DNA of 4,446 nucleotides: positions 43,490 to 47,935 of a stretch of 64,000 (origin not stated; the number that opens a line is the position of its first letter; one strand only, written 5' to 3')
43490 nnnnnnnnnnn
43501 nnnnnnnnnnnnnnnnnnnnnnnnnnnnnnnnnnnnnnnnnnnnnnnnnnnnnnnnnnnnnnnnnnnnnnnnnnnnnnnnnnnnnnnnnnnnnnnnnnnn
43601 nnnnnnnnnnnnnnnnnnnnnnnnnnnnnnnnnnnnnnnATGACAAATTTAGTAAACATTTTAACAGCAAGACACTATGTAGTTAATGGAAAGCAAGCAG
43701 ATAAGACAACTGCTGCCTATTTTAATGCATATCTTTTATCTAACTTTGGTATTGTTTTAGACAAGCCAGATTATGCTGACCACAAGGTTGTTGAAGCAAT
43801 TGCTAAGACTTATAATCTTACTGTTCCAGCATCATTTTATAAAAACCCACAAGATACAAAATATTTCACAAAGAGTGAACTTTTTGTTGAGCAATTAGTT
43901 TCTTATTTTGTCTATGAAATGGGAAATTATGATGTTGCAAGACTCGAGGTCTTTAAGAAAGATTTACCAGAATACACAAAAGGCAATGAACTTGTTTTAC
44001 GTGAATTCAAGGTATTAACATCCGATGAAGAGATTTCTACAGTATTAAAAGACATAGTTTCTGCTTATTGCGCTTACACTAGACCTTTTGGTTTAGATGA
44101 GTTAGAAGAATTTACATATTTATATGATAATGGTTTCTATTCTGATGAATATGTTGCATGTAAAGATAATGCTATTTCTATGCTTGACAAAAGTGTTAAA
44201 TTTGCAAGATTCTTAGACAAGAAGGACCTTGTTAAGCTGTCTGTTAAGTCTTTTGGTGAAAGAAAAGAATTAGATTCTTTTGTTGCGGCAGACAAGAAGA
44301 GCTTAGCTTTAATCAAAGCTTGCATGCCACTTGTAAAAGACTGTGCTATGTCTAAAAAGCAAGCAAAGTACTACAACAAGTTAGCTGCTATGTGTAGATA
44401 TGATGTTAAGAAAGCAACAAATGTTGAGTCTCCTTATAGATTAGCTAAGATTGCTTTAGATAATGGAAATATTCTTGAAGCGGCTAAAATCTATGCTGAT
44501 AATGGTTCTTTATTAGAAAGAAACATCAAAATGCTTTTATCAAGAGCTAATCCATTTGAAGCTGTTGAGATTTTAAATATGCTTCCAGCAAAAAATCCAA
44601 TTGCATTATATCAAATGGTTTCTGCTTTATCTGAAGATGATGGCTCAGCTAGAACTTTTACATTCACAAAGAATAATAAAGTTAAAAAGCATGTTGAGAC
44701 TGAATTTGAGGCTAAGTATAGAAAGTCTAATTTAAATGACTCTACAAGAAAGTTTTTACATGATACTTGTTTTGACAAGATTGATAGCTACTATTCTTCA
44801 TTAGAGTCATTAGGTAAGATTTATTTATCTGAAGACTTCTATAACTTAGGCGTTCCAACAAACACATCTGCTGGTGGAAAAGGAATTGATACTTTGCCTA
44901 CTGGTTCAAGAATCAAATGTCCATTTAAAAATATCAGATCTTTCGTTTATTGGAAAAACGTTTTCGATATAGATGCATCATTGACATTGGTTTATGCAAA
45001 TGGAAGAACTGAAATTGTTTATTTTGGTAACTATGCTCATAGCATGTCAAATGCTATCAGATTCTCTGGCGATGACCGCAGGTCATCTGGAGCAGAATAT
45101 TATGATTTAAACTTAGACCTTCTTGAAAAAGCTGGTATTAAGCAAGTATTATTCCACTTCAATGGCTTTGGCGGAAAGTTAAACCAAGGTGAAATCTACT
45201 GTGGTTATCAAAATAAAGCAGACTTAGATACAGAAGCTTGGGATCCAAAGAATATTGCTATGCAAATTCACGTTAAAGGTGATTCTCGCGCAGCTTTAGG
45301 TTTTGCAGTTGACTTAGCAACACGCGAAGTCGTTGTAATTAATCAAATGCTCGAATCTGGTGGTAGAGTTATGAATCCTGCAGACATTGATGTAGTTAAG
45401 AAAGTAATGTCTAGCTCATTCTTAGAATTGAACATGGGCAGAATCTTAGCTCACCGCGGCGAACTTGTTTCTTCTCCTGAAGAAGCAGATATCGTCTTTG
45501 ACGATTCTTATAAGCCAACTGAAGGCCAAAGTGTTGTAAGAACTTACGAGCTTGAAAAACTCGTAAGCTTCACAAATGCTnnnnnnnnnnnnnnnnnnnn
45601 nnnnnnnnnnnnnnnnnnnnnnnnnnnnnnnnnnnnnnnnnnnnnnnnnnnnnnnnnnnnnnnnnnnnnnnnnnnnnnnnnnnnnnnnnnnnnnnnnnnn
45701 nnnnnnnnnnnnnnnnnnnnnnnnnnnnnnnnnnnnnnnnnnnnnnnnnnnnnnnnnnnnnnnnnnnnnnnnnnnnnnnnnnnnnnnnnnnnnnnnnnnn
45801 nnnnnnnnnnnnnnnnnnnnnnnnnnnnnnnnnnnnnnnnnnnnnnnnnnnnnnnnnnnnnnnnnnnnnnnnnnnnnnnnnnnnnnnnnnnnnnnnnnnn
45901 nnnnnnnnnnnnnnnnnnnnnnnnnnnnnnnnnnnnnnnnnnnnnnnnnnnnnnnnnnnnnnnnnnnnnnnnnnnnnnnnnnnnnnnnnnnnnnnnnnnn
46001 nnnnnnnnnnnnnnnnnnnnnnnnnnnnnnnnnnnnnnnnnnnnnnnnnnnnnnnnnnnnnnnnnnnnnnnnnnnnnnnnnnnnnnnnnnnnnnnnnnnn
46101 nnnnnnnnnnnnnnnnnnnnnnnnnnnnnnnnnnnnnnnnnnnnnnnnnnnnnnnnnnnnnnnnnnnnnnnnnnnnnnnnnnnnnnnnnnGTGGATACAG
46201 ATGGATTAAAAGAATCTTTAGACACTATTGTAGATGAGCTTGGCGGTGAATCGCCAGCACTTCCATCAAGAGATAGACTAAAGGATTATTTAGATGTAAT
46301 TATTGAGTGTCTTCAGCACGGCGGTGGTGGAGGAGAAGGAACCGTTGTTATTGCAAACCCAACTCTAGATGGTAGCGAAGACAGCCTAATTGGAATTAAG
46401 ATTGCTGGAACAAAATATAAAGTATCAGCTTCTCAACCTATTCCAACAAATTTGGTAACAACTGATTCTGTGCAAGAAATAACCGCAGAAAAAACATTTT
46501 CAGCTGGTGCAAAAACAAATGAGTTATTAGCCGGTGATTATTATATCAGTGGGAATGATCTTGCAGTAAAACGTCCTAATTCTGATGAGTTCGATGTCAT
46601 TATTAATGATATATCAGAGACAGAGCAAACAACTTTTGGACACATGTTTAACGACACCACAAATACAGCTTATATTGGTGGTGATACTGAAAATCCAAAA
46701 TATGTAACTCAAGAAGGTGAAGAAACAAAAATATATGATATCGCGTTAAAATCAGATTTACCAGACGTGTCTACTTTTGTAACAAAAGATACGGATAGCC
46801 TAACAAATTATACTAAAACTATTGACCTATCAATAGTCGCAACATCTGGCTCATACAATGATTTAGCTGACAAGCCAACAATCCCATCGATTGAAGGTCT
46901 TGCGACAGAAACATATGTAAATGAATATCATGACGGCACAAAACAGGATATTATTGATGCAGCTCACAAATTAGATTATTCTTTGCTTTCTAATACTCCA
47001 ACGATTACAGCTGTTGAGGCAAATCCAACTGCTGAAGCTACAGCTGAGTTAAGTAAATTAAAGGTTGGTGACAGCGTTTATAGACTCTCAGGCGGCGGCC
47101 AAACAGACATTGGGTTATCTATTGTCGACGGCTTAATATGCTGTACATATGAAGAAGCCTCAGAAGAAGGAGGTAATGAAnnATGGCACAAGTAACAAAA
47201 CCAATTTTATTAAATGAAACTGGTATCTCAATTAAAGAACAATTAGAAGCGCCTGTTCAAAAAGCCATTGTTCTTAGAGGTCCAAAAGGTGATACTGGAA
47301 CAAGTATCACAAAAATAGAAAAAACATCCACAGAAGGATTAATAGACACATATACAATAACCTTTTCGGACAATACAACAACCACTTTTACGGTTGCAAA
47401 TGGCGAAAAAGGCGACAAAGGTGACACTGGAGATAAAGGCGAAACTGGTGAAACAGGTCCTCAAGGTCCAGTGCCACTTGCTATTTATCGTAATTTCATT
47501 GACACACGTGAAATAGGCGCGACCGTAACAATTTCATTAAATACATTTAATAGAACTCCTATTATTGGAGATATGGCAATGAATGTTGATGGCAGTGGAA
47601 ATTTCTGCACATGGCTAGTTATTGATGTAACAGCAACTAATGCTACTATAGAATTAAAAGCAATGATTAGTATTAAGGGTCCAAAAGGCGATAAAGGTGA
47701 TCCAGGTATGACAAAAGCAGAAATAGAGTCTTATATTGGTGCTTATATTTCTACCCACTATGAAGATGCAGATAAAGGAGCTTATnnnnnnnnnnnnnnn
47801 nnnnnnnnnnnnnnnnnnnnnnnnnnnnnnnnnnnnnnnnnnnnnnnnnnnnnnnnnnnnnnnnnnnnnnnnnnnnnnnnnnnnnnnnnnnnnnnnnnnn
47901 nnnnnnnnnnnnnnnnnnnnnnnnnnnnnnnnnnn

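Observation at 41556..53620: In-frame TGA and TAG codons interrupt late structural genes only; candidate stop-codon recoding or programmed readthrough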

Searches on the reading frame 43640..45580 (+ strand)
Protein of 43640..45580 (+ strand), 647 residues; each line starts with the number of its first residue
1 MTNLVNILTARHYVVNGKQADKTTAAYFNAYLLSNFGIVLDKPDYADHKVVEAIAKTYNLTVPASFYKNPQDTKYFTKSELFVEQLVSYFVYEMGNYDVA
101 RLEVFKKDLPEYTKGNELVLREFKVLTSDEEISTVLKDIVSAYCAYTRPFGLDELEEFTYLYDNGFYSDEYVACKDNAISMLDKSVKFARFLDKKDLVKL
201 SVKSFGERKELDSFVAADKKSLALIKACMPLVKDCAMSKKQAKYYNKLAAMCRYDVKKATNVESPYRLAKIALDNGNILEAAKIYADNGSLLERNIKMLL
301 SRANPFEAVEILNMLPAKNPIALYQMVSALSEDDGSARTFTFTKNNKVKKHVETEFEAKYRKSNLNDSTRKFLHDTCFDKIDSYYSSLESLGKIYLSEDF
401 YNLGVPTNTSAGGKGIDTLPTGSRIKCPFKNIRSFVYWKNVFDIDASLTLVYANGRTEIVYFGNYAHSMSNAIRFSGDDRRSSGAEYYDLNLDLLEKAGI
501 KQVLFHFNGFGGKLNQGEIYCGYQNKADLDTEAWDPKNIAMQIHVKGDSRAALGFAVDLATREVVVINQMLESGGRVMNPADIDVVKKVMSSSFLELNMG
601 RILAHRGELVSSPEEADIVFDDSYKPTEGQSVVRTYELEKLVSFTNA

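Call 13: search_protein_families(library=pfam, proteins=[window:43640-45580:+], max_evalue=0.01)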
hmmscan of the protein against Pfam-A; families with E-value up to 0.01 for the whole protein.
window:43640-45580:+ (647 aa): 0 families

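Call 15: search_protein_families(library=phrogs, proteins=[window:43640-45580:+], max_evalue=0.001)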
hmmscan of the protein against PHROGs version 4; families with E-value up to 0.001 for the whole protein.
window:43640-45580:+ (647 aa): 1 family
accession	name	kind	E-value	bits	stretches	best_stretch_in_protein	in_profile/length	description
phrog_5698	-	unknown function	7.1e-05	23.3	1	430-487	24-88/195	-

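Call 18: find_related_loci(query=window:43640-45580:+, collection=viral_contigs, flank=10000)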
Query window:43640-45580:+ (647 aa) in viral_contigs; peptide patterns used: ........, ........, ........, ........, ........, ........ (x = any residue, [..] = any of these).
10 stretches matched a pattern; 5 encode a relative of the query (tblastn E <= 1e-3); 5 distinct loci.
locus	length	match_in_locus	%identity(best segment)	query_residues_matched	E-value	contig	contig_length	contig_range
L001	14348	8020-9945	54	7-647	0e+0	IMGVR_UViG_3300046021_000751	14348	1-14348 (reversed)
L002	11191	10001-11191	50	2-380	4e-119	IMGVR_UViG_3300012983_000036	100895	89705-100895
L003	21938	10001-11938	57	2-647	0e+0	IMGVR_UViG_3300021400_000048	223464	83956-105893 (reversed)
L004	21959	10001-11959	48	4-647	0e+0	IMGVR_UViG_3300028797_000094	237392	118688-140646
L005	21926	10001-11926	54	7-647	0e+0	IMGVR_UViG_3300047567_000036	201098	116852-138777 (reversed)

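Call 27: find_homologous_proteins(query=window:43640-45580:+, max_evalue=1e-20)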
Query window:43640-45580:+ (647 aa): 561 proteins with E <= 1e-20 among 8000 candidates; the best 120 are listed.
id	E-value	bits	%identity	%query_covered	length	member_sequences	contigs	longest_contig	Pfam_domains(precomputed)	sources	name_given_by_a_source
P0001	0.0e+0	1449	100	100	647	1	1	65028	-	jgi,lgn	-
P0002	4.5e-276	935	65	100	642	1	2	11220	-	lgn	-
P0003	8.6e-252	855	60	100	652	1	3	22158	-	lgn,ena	-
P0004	1.3e-248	845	58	100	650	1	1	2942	-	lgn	-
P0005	4.0e-248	843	59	100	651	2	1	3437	-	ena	-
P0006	5.2e-242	823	57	99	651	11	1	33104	-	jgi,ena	-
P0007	6.1e-242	823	57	100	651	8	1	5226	-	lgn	-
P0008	1.4e-240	818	57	99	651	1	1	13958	-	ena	-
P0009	4.0e-239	813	57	100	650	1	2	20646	-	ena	-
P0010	1.4e-238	811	57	100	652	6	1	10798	-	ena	-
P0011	7.8e-236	802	58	100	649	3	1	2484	-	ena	-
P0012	8.1e-235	799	57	100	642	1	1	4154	-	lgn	-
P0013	4.6e-232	790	55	100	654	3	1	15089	-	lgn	-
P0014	6.0e-227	773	53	100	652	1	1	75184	-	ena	-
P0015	1.7e-226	771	54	100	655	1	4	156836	-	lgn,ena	-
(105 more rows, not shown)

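Call 28: find_encoding_contigs(protein=P0001, flank=10000, max_places=6)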
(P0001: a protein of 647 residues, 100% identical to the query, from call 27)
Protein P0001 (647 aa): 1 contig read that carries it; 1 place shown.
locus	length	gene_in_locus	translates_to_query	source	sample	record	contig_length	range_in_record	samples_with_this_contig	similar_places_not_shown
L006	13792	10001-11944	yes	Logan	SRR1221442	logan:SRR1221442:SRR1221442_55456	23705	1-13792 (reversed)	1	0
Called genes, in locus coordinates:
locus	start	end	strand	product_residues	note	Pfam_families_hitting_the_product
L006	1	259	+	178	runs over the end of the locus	PF18143:HAD_SAK_2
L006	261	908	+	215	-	PF01226:Form_Nir_trans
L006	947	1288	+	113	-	-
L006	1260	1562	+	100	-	-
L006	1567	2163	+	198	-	-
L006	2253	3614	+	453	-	PF21722:Gly_rich_2 (weak)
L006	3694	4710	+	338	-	PF01068:DNA_ligase_A_M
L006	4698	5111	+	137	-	PF14743:DNA_ligase_OB_2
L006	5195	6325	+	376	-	PF01145:Band_7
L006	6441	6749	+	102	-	-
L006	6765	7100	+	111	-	-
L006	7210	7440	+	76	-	-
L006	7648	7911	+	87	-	-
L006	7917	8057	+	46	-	-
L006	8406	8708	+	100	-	-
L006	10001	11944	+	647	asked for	-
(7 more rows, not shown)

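Call 35: find_encoding_contigs(protein=P0002, flank=10000, max_places=4)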
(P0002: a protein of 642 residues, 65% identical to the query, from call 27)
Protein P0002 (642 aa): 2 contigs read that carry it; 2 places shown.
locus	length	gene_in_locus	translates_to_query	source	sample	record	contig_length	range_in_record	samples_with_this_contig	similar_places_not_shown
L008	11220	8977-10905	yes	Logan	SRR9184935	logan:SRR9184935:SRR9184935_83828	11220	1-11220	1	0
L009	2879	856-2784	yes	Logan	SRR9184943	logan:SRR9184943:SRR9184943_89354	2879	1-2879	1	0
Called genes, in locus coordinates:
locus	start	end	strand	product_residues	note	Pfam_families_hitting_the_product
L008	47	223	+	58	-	-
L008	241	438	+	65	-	-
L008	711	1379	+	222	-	-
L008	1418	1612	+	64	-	-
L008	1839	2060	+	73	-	-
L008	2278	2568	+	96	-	-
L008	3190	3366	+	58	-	-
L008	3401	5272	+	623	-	-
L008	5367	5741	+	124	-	-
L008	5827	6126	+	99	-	-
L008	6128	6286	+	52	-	-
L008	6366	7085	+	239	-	PF01764:Lipase_3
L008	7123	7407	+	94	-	-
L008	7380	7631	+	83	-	-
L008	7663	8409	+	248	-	-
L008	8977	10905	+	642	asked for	-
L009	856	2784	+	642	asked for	-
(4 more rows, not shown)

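Call 36: find_encoding_contigs(protein=P0003, flank=10000, max_places=4)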
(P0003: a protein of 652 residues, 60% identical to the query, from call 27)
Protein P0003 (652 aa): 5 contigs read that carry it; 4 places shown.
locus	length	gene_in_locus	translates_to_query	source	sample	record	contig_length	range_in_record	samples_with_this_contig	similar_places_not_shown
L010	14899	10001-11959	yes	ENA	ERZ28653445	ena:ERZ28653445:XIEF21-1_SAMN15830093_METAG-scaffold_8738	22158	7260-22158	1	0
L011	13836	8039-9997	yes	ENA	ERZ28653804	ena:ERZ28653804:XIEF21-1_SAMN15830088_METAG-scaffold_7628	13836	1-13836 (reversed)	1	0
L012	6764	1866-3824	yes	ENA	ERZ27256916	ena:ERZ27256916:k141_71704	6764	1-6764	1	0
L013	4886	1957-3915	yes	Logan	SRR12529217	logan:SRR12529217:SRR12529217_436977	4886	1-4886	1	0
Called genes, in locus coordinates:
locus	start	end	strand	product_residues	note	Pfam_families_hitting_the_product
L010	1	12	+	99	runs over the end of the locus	-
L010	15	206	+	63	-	-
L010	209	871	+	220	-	-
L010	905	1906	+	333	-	-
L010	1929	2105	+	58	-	-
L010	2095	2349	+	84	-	-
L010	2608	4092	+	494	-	PF26128:Gad2 (weak), PF01743:PolyA_pol, PF12627:PolyA_pol_RNAbd, PF01966:HD (weak), PF13735:tRNA_NucTran2_2 (weak)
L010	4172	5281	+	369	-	-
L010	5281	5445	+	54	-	-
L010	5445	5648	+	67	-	-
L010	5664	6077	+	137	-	-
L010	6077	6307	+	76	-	-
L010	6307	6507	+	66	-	-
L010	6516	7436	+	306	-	-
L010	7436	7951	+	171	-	-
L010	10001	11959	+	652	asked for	-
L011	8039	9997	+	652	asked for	-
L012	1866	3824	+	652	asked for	-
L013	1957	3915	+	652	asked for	-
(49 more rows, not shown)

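Call 83: search_solved_structures(query=window:43640-45580:+, max_evalue=0.01)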
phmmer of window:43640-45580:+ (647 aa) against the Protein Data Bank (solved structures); distinct sequences matched with E-value up to 0.01: 0.

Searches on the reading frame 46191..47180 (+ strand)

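Call 13: search_protein_families(library=pfam, proteins=[window:46191-47180:+], max_evalue=0.01)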
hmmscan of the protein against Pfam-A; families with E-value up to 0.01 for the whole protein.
window:46191-47180:+ (330 aa): 0 families

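Call 15: search_protein_families(library=phrogs, proteins=[window:46191-47180:+], max_evalue=0.001)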
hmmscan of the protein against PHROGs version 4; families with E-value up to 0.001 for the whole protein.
window:46191-47180:+ (330 aa): 1 family
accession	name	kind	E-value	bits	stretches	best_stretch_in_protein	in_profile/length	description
phrog_17509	-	unknown function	5.6e-05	23.7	1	208-256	93-141/281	-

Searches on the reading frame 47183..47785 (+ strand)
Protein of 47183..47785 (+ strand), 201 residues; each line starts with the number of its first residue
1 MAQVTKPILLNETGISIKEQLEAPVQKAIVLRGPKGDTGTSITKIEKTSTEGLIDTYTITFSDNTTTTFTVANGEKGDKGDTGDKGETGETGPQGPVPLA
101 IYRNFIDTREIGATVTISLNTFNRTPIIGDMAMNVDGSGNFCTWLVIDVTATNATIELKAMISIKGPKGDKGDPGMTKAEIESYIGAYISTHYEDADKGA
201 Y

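Call 13: search_protein_families(library=pfam, proteins=[window:47183-47785:+], max_evalue=0.01)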
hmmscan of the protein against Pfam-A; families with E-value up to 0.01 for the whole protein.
window:47183-47785:+ (201 aa): 1 family
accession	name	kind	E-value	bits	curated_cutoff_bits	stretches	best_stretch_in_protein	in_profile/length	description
PF01391.23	Collagen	-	0.00034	20.8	27.2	1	74-95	22-43/60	Collagen triple helix repeat (20 copies)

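Call 15: search_protein_families(library=phrogs, proteins=[window:47183-47785:+], max_evalue=0.001)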
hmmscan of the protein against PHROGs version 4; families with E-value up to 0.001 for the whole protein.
window:47183-47785:+ (201 aa): 20 families
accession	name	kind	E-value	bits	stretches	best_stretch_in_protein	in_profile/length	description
phrog_10972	-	tail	8.9e-09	36.2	1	73-96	165-188/343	tail fiber protein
phrog_6049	-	tail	9.4e-09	36.2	1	31-88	90-142/337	tail fiber protein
phrog_15437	-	tail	2.7e-08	33.9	1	33-97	277-340/656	tail fiber protein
phrog_6320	-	tail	2.4e-07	30.9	1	32-96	157-192/745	tail fiber protein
phrog_3904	-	tail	3.2e-07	30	1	30-177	765-874/1086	tail fiber protein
phrog_1658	-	unknown function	5.3e-07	30.6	1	33-96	58-98/239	-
phrog_4440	-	tail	5.4e-07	30.1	1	64-199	233-324/410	tail fiber protein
phrog_819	-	tail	5.8e-07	29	1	33-96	583-655/1024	tail protein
phrog_5073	-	tail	6.2e-07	29.8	1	33-175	148-273/519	tail fiber protein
phrog_13892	-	tail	3.1e-06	27.4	1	73-109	62-98/676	minor tail protein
phrog_32123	-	unknown function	5.4e-06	26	0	52-96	200-246/532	-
phrog_38806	-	unknown function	6e-06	26.8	0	58-99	54-95/285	-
phrog_1125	-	tail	1.3e-05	25.7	0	54-95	161-202/412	tail fiber protein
phrog_32311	-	unknown function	2e-05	24.6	1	65-98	2-35/577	-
phrog_8745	-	tail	0.0001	20.7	1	73-177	1427-1463/1803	tail fiber protein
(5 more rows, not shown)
